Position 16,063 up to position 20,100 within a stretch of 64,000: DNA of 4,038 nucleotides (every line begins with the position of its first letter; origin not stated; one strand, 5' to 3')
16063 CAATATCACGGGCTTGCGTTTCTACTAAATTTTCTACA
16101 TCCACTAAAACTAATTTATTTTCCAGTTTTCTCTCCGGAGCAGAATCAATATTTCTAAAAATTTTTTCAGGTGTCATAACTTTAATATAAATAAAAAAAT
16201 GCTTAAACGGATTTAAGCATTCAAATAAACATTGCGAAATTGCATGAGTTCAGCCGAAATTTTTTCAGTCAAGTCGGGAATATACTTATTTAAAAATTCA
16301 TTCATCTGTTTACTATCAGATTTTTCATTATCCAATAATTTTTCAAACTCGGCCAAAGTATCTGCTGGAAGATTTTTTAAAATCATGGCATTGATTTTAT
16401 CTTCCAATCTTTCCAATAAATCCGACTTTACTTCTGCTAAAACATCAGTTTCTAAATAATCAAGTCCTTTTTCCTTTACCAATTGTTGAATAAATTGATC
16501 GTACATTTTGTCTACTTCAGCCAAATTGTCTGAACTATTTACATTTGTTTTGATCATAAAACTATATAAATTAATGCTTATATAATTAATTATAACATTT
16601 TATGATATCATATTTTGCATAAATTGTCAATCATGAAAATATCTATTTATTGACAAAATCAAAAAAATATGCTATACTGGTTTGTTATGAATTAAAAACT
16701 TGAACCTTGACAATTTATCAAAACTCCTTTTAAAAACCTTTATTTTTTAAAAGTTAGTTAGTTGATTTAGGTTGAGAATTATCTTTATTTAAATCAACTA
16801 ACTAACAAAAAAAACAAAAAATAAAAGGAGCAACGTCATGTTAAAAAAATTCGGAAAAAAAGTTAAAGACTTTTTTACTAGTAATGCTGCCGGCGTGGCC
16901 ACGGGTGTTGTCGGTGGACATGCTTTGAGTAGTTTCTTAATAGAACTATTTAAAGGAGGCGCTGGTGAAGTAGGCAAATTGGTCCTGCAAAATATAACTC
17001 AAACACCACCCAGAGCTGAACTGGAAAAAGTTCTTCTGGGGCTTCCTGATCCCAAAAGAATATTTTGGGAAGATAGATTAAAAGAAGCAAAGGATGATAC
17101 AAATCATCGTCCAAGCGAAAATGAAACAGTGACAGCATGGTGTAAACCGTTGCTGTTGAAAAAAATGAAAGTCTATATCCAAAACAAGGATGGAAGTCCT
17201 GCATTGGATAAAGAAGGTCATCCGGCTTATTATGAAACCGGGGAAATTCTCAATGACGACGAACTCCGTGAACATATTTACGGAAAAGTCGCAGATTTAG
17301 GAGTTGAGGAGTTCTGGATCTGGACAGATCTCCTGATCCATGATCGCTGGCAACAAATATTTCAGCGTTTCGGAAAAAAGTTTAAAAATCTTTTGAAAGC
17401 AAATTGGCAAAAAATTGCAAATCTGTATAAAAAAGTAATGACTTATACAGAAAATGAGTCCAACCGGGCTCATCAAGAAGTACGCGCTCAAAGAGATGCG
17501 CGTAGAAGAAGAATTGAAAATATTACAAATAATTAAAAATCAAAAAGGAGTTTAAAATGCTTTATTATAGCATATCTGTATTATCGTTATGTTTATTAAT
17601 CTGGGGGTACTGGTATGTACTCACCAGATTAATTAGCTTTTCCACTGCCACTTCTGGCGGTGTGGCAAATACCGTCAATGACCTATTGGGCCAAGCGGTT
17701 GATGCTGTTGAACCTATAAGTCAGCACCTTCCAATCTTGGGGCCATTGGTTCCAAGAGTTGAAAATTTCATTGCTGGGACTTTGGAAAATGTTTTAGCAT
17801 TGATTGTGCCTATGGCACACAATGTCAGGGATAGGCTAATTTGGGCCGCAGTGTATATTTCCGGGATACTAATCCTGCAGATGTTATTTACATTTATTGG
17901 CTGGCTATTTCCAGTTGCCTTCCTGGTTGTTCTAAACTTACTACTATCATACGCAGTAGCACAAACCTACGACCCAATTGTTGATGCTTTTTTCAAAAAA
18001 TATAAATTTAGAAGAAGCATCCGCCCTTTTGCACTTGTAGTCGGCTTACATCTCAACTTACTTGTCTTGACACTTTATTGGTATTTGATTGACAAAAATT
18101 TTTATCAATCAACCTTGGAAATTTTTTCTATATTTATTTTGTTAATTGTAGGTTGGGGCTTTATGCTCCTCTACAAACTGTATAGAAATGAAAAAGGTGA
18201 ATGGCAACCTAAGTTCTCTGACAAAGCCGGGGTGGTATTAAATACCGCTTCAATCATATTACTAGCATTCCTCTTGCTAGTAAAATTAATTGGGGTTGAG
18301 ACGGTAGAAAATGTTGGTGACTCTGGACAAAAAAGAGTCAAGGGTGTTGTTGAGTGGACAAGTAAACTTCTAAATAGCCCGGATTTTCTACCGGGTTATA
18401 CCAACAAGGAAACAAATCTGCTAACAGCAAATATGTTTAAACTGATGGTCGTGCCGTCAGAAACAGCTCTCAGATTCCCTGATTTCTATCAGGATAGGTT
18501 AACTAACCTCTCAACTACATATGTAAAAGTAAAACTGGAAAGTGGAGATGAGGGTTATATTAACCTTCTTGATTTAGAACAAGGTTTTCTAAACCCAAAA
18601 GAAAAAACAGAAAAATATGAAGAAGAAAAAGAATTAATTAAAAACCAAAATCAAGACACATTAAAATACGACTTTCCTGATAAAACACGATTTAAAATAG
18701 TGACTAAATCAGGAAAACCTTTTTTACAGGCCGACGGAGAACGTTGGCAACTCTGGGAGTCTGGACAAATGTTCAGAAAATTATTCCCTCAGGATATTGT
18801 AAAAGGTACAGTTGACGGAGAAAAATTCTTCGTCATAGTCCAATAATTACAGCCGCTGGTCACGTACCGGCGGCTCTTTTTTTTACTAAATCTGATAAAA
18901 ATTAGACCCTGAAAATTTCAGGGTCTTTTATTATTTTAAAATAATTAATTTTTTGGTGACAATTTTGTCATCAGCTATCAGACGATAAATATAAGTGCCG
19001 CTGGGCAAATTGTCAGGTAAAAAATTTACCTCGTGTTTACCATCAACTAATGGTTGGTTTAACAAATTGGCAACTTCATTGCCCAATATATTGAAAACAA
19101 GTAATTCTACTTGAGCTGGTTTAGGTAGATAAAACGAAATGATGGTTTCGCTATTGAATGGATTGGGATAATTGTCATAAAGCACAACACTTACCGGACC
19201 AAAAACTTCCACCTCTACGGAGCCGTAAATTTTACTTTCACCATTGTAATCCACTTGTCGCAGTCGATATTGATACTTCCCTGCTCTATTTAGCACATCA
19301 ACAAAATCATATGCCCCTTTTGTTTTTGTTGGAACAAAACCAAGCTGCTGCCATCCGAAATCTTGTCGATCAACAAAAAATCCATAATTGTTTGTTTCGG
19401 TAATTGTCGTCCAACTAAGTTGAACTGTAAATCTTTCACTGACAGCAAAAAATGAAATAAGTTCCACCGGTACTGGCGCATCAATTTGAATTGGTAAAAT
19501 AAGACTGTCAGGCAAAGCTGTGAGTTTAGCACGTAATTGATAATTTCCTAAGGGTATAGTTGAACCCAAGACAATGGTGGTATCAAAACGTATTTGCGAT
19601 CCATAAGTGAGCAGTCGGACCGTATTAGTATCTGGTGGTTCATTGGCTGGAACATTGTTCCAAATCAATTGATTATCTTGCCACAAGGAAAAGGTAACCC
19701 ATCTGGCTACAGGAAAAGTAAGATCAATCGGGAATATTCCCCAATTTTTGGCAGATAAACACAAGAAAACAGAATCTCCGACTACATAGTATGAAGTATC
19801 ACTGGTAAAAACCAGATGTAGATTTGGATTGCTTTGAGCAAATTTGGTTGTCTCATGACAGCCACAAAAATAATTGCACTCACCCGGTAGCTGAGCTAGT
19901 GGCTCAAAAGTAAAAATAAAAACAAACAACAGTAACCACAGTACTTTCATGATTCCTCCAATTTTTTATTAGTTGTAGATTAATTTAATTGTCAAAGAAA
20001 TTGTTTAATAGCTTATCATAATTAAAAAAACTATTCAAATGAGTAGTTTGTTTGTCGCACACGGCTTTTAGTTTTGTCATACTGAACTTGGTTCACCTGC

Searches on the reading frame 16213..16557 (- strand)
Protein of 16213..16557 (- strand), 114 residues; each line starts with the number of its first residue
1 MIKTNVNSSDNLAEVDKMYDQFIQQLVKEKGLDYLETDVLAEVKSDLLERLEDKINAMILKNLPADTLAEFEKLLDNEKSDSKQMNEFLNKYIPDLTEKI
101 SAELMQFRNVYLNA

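Call 3: search_protein_families(library=pfam, proteins=[window:16213-16557:-], max_evalue=0.1)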
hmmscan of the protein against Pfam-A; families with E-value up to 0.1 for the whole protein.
window:16213-16557:- (114 aa): 10 families
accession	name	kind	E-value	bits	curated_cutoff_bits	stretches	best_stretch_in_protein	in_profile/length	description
PF18908.5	DUF5663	-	1.7e-09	38.6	23.7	1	26-108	1-81/84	Protein of unknown function (DUF5663)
PF12161.14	HsdM_N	-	0.0028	18.7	24.5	1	38-106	52-110/135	HsdM N-terminal domain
PF23854.1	DUF7217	-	0.0074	16.5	29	1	45-111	136-200/238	Domain of unknown function (DUF7217)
PF23172.1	bHLH_NCOA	-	0.01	16.7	27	1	60-109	19-63/81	Nuclear receptor coactivators bHLH domain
PF16469.10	NPA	-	0.016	16.3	27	1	10-101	18-111/123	Nematode polyprotein allergen ABA-1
PF03448.22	MgtE_N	-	0.055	14.4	25.9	1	39-80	37-78/102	MgtE intracellular N domain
PF12066.13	SERRATE_Ars2_N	-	0.065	13.8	27.3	0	88-110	45-67/110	SERRATE/Ars2, N-terminal domain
PF04286.17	DUF445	-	0.069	13.5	33.8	1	16-104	98-315/368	Protein of unknown function (DUF445)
PF23583.2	EF_HAND_2_PLCG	-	0.073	13.9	27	0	67-103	8-49/71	PLCG EF-hand motif 2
PF13315.11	DUF4085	-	0.082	13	24.1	0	44-111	35-105/205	Protein of unknown function (DUF4085)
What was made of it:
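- Checked: One is a 114-aa acidic helical protein at 16213..16557 (-), which is DUF5663 (PF18908, E=1.7e-9, call 3).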

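Call 4: search_protein_families(library=ncbifam, proteins=[window:16213-16557:-], max_evalue=0.1)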
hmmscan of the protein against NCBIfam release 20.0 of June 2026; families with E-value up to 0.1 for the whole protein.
window:16213-16557:- (114 aa): 2 families
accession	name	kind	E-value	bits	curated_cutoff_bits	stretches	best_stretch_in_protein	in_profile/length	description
NF045738.1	MPN121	equivalog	0.031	14.5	150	1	41-102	11-74/122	MPN121 family protein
NF008685.0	PRK11702.1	equivalog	0.044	14.5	115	0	7-40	30-63/108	hypothetical protein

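Call 56: find_homologous_proteins(query=A7, max_evalue=0.001)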
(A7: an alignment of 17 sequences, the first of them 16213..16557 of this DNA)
Query A7 (17 sequences) (114 aa, profile of the alignment): 211 proteins with E <= 0.001 among 932 candidates; the best 120 are listed.
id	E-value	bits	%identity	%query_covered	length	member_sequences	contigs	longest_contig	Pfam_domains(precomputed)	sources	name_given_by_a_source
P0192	6.1e-31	125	26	81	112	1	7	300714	PF18908.7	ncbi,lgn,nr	ncbi:hypothetical protein HYW42_04555 [Candidatus Daviesbacteria bacterium]|nr:hypothetical protein 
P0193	1.2e-29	121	30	81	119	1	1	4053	PF18908.7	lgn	-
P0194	1.4e-29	120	30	81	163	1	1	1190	PF18908.7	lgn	-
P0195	2.2e-29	120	99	100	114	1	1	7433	PF18908.7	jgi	-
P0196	2.4e-29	120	26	91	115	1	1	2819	PF18908.7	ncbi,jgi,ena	-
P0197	2.9e-29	119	25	81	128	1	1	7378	PF18908.7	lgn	-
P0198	3.0e-29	119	25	93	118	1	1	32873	PF18908.7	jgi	jgi:hypothetical protein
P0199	3.3e-29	119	100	100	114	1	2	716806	PF18908.7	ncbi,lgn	-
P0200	3.9e-29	119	25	91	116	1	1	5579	PF18908.7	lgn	-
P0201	3.9e-29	119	27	81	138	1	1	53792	PF18908.7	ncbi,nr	ncbi:MAG: DUF5663 domain-containing protein [bacterium]|nr:DUF5663 domain-containing protein [bacter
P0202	4.0e-29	119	30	81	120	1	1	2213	PF18908.7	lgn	-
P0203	4.7e-29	119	28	95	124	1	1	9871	PF18908.7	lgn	-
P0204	6.0e-29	118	46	81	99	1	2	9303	PF18908.7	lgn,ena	-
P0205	6.7e-29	118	24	97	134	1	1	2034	PF18908.7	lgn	-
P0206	7.1e-29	118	29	81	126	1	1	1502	PF18908.7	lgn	-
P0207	7.2e-29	118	27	90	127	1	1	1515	PF18908.7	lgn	-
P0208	7.7e-29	118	30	91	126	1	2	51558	PF18908.7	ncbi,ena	-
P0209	7.9e-29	118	27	81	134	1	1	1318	PF18908.7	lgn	-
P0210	9.8e-29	118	30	82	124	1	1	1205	PF18908.7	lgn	-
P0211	2.1e-28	117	26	82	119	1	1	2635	PF18908.7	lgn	-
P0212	2.6e-28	116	33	81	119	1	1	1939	PF18908.7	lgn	-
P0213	2.6e-28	116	34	81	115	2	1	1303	PF18908.7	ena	-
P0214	3.0e-28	116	25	82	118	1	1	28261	PF18908.7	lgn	-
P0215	3.3e-28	116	29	81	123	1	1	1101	PF18908.7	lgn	-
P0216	3.4e-28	116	31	92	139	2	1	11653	PF18908.7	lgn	-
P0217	3.9e-28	116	28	88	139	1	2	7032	PF18908.7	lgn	-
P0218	4.0e-28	116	26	81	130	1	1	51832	PF18908.7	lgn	-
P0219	4.1e-28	116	29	81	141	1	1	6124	PF18908.7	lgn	-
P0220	4.9e-28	115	33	81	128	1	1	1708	PF18908.7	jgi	jgi:hypothetical protein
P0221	4.9e-28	115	86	100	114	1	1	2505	PF18908.7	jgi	jgi:broad-specificity NMP kinase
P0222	5.1e-28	115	28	88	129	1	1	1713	PF18908.7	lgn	-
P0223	5.4e-28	115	30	82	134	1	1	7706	PF18908.7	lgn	-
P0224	5.4e-28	115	30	81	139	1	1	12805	PF18908.7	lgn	-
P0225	5.5e-28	115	28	88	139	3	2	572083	PF18908.7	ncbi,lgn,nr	ncbi:DUF5663 domain-containing protein [Patescibacteria group bacterium]|nr:DUF5663 domain-containin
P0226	6.1e-28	115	26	91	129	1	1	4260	PF18908.7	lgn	-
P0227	7.5e-28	115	23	82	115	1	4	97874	PF18908.7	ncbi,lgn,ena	-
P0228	7.6e-28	115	30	80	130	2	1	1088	PF18908.7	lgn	-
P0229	9.1e-28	115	32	81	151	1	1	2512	PF18908.7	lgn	-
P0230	1.0e-27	114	29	80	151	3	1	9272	PF18908.7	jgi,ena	-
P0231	1.1e-27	114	26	91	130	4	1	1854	PF18908.7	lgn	-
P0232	1.1e-27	114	24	81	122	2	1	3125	PF18908.7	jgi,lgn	-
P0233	1.1e-27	114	28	81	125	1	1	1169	PF18908.7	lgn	-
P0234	1.1e-27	114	28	81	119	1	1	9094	PF18908.7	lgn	-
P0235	1.2e-27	114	31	95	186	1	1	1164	PF18908.7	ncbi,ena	-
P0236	1.4e-27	114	24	81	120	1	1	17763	PF18908.7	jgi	-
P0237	1.4e-27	114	30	81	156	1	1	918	PF18908.7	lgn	-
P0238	1.6e-27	114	28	81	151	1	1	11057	PF18908.7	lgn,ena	-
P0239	1.7e-27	114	27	80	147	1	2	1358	PF18908.7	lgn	-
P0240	1.8e-27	114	30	88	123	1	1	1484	PF18908.7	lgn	-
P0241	2.0e-27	113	33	81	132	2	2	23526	PF18908.7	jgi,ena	-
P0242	2.2e-27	113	27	80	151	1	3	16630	PF18908.7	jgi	jgi:hypothetical protein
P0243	2.3e-27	113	27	91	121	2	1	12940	PF18908.7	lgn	-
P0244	2.4e-27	113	24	91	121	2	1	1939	PF18908.7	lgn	-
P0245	2.5e-27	113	23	81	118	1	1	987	PF18908.7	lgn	-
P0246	2.6e-27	113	27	98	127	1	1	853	PF18908.7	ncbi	-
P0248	2.8e-27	113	28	81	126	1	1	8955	PF18908.7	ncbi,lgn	-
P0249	2.8e-27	113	26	91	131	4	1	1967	PF18908.7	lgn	-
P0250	2.9e-27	113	25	81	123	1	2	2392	PF18908.7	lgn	-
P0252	3.0e-27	113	25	88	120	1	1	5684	PF18908.7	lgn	-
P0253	3.1e-27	113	24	81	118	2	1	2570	PF18908.7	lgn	-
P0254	3.3e-27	113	29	81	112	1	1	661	PF18908.7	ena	-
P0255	3.6e-27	113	25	81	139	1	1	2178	PF18908.7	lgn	-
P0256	3.6e-27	113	26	81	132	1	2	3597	PF18908.7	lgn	-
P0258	5.2e-27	112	30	90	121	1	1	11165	PF18908.7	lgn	-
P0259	5.4e-27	112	27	81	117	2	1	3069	PF18908.7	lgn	-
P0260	5.6e-27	112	26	81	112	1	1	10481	PF18908.7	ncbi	-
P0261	5.8e-27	112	25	96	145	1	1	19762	PF18908.7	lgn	-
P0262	6.1e-27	112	25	82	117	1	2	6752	PF18908.7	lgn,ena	-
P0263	6.2e-27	112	25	91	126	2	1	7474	PF18908.7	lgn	-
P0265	7.3e-27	112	25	81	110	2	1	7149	PF18908.7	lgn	-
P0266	7.7e-27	112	25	81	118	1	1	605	PF18908.7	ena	-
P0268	1.0e-26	111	24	97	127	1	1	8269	PF18908.7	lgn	-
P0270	1.1e-26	111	23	81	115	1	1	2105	PF18908.7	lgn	-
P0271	1.2e-26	111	27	81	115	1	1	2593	PF18908.7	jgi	-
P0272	1.2e-26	111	22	82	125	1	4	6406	PF18908.7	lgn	-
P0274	1.3e-26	111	26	91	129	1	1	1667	PF18908.7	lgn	-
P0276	1.4e-26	111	24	81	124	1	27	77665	PF18908.7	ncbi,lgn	-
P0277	1.4e-26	111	27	81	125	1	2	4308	PF18908.7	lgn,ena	-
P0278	1.6e-26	111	24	89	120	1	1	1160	PF18908.7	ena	-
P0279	1.6e-26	111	27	88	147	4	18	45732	PF18908.7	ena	-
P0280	2.0e-26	110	26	81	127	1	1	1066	PF18908.7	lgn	-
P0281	2.1e-26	110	27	81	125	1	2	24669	PF18908.7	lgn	-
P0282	2.2e-26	110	29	95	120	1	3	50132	PF18908.7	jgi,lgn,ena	-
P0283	2.3e-26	110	29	82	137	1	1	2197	PF18908.7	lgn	-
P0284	2.7e-26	110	25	82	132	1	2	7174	PF18908.7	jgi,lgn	-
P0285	2.9e-26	110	27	81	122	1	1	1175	PF18908.7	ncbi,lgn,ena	-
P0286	2.9e-26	110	29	94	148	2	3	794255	PF18908.7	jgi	-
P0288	3.2e-26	110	25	81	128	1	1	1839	PF18908.7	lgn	-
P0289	3.4e-26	109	26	91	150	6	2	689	PF18908.7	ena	-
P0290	3.4e-26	109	25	96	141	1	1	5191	PF18908.7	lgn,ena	-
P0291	3.5e-26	109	28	81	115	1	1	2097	PF18908.7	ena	-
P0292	3.9e-26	109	27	81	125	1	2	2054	PF18908.7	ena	-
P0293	4.4e-26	109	25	81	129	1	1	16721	PF18908.7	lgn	-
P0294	4.4e-26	109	27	81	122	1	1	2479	PF18908.7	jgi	-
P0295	4.5e-26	109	27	97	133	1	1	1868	PF18908.7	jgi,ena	-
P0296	4.6e-26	109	25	81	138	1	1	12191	PF18908.7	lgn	-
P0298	4.9e-26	109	25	89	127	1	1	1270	PF18908.7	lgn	-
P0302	6.6e-26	109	24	82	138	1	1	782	PF18908.7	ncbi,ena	-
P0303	7.4e-26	108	27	95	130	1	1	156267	PF18908.7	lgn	-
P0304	7.6e-26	108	26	91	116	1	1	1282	PF18908.7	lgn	-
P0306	7.6e-26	108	25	92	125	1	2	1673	PF18908.7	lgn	-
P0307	8.0e-26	108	32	60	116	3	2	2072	PF18908.7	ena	-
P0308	8.2e-26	108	29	81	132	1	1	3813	PF18908.7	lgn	-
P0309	8.5e-26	108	24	81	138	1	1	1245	PF18908.7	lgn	-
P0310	9.1e-26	108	24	81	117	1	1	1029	PF18908.7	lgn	-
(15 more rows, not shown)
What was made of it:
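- On DUF5663 (PF18908), partner gene: 211 small stand-alone homologs (call 56).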

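Call 57: find_encoding_contigs(protein=P0199, flank=1000, max_places=2)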
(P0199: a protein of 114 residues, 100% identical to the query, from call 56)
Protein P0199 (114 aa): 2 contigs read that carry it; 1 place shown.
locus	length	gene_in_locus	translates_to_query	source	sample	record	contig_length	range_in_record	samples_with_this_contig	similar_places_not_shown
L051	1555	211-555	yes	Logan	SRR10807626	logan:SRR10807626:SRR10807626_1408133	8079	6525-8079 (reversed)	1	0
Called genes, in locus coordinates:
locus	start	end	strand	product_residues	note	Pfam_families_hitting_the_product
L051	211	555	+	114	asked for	PF18908:DUF5663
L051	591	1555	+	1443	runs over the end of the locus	-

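Call 63: search_protein_families(library=padloc, proteins=[window:16213-16557:-], max_evalue=0.01)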
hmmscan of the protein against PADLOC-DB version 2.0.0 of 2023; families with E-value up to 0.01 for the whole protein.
window:16213-16557:- (114 aa): 0 families

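Call 64: search_protein_families(library=phrogs, proteins=[window:16213-16557:-], max_evalue=0.01)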
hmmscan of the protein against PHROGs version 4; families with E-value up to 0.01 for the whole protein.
window:16213-16557:- (114 aa): 0 families

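Call 85: search_solved_structures(query=A7, max_evalue=5)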
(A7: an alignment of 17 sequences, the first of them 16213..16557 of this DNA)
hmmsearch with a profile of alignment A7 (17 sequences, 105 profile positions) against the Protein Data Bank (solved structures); distinct sequences matched with E-value up to 5: 25.
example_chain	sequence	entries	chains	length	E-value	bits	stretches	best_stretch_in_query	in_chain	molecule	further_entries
6k2d_A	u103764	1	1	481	0.0092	19.6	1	54-95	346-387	Guanylate-binding protein 1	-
1t11_A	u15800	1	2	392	0.072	16.7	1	12-69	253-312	Trigger factor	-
7d2w_A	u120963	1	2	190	0.29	14.8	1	50-91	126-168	PRESAN domain-containing protein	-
8q4l_A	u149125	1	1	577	0.3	14.7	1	54-95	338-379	Guanylate-binding protein 1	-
5lec_A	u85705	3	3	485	0.31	14.7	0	24-70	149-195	DDD_D12_12_D12_12_D12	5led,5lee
8cqb_A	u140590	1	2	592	0.31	14.7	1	54-95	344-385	Guanylate-binding protein 1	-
6k1z_A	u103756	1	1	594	0.31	14.7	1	54-95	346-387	Guanylate-binding protein 1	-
6loj_B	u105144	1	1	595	0.31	14.7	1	54-95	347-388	Guanylate-binding protein 1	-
8ohd_A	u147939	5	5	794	0.35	14.5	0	45-80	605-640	E3 UFM1-protein ligase 1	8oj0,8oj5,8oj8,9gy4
1dg3_A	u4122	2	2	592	0.38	14.4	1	54-95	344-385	PROTEIN (INTERFERON-INDUCED GUANYLATE-BINDING PROTEIN 1) | INTERFERON-INDUCED GUANYLATE-BINDING PROTEIN 1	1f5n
8qfc_B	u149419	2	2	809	0.39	14.4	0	45-80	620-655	E3 UFM1-protein ligase 1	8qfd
8r1a_A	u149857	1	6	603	0.39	14.4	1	54-95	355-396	Guanylate binding protein 1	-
2m6u_A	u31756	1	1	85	0.56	13.9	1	7-78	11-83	Choline binding protein A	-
4k12_B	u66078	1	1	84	0.61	13.7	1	7-77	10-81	Choline binding protein A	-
2mlx_A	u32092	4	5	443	0.63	13.7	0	12-57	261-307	Trigger factor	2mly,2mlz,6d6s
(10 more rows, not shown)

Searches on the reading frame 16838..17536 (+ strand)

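Call 3: search_protein_families(library=pfam, proteins=[window:16838-17536:+], max_evalue=0.1)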
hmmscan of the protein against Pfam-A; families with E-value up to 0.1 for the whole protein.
window:16838-17536:+ (232 aa): 1 family
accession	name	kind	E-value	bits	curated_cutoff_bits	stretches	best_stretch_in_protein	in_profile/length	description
PF09849.14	DUF2076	-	0.045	14.2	38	1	13-47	154-188/265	Uncharacterized protein conserved in bacteria (DUF2076)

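Call 4: search_protein_families(library=ncbifam, proteins=[window:16838-17536:+], max_evalue=0.1)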
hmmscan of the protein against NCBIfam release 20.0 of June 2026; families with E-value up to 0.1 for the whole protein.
window:16838-17536:+ (232 aa): 0 families

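Call 63: search_protein_families(library=padloc, proteins=[window:16838-17536:+], max_evalue=0.01)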
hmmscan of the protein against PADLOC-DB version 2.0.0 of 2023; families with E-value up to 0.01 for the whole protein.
window:16838-17536:+ (232 aa): 0 families

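Call 64: search_protein_families(library=phrogs, proteins=[window:16838-17536:+], max_evalue=0.01)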
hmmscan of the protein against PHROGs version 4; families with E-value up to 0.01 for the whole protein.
window:16838-17536:+ (232 aa): 0 families

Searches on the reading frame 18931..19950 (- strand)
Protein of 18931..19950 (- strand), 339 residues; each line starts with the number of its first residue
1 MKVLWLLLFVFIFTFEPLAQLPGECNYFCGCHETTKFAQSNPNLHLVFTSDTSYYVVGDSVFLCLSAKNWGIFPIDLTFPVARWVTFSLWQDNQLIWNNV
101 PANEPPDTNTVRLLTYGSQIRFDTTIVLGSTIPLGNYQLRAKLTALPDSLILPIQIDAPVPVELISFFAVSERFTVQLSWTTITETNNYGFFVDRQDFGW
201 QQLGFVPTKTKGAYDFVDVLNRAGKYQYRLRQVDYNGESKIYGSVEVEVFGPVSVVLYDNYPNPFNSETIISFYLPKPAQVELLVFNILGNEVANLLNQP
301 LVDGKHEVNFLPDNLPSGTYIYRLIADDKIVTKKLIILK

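Call 3: search_protein_families(library=pfam, proteins=[window:18931-19950:-], max_evalue=0.1)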
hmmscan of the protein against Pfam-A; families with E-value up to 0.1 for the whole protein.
window:18931-19950:- (339 aa): 2 families
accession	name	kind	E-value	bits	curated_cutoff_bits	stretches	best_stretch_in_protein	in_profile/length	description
PF18962.6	Por_Secre_tail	-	1.5e-08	35.3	27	1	261-337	2-75/75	Secretion system C-terminal sorting domain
PF13585.12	CHU_C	-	0.026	15.1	27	1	279-329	27-76/86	CHU_C Type IX secretion signal domain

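Call 4: search_protein_families(library=ncbifam, proteins=[window:18931-19950:-], max_evalue=0.1)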
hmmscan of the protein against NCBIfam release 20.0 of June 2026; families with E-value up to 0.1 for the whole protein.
window:18931-19950:- (339 aa): 5 families
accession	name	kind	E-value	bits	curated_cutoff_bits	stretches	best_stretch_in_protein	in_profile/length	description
TIGR04183.1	Por_Secre_tail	domain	3.4e-11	43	23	1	261-337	2-71/72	T9SS type A sorting domain-containing protein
NF052323.1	T9SSA_dep_M6i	equivalog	5.3e-06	24.6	600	1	260-329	960-1029/1043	T9SS-dependent M6-like inactivated metalloprotease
NF038113.1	T9SSA_dep_M36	equivalog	2.6e-05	22.6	885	1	259-337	794-868/869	T9SS-dependent M36 family metallopeptidase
NF033707.1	T9SS_sortase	equivalog_domain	0.00013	19.7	420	1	223-327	963-1078/1095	type IX secretion system sortase PorU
NF050177.1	TapA_OM_Porphy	equivalog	0.0036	16.1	500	1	235-337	451-543/544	TapA/TapC family T9SS-dependent outer membrane protein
